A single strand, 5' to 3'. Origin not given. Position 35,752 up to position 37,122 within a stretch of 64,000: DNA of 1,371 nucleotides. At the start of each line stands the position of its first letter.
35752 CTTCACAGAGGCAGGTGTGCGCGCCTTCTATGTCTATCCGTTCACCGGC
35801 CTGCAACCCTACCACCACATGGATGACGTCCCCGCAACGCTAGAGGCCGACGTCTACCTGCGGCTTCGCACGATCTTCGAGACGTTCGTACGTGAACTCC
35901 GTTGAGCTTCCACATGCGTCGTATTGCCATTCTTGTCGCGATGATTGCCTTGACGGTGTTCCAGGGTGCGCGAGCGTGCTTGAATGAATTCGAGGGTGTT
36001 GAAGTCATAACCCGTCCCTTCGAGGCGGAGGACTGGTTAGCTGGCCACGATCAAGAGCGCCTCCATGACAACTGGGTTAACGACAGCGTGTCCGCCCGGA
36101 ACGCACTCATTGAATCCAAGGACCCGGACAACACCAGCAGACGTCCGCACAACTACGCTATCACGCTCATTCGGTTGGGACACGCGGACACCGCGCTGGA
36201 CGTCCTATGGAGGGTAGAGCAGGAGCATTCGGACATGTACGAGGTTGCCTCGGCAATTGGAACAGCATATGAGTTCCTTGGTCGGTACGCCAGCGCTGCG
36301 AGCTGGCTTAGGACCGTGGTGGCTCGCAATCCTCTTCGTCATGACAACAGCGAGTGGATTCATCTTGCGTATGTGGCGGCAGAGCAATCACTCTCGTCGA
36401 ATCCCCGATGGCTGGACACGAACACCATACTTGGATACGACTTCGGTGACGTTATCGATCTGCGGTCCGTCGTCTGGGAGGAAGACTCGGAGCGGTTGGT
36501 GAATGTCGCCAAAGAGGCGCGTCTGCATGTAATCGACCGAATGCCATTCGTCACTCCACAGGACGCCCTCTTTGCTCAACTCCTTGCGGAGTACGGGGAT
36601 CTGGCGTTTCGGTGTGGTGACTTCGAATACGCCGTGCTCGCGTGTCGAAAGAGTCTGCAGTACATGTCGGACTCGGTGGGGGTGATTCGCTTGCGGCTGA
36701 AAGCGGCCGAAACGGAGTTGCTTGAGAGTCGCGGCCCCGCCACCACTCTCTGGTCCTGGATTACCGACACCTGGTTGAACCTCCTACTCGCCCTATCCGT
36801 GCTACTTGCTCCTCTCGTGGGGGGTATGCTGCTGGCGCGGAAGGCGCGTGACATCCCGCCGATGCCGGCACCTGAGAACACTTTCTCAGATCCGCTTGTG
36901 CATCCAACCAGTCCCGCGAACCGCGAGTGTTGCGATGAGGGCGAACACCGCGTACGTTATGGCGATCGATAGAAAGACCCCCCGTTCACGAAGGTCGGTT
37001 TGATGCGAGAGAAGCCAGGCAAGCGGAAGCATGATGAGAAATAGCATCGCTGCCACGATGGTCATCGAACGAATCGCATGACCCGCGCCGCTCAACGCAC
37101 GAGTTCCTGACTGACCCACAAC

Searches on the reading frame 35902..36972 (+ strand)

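Call 18: search_protein_families(library=pfam, proteins=[window:35902-36972:+], max_evalue=0.001)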
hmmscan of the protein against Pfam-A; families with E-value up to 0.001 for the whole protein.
window:35902-36972:+ (356 aa): 2 families
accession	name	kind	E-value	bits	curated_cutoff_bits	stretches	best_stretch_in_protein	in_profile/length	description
PF07719.23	TPR_2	-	1.1e-05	25.7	27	0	115-144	3-32/34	Tetratricopeptide repeat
PF13428.12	TPR_14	-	0.00026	21.8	23.5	0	118-146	6-34/44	Tetratricopeptide repeat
